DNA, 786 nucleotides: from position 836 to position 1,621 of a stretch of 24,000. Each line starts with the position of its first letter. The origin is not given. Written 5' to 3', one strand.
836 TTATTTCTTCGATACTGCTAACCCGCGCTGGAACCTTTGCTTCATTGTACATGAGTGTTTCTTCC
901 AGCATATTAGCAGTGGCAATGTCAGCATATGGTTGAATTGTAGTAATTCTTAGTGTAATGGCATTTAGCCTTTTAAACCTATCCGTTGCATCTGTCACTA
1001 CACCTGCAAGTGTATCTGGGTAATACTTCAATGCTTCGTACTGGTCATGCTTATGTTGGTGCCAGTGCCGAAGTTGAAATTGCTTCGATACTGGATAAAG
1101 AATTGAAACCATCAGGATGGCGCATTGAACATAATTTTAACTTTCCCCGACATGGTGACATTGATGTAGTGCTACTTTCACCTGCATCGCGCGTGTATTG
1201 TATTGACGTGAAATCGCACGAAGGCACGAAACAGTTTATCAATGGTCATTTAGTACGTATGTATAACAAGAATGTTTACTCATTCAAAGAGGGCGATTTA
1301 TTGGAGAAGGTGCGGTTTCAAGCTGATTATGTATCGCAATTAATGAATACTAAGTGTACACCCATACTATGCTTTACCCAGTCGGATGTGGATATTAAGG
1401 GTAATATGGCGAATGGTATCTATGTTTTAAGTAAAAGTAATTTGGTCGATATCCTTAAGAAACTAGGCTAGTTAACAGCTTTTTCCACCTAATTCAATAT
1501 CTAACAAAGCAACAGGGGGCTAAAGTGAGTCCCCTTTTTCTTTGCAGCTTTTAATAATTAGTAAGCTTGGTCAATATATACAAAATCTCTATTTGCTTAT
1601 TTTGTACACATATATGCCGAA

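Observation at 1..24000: Near-total avoidance of GATC (2 sites in 24 kb)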

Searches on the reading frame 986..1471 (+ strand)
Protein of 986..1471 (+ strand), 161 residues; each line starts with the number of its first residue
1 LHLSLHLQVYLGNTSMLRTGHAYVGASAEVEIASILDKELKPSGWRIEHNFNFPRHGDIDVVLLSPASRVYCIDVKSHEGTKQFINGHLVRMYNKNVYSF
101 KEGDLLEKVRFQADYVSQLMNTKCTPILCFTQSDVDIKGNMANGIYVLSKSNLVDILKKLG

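Call 28: search_protein_families(library=pfam, proteins=[window:986-1471:+], max_evalue=0.001)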
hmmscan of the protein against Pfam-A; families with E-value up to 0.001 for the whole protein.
window:986-1471:+ (161 aa): 1 family
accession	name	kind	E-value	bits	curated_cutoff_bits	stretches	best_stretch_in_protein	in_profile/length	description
PF08378.17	NERD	-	6.5e-13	49.6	22.1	1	25-131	2-111/111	Nuclease-related domain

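Call 39: search_protein_families(library=padloc, proteins=[window:986-1471:+], max_evalue=0.001)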
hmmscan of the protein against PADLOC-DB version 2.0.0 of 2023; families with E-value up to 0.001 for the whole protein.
window:986-1471:+ (161 aa): 0 families
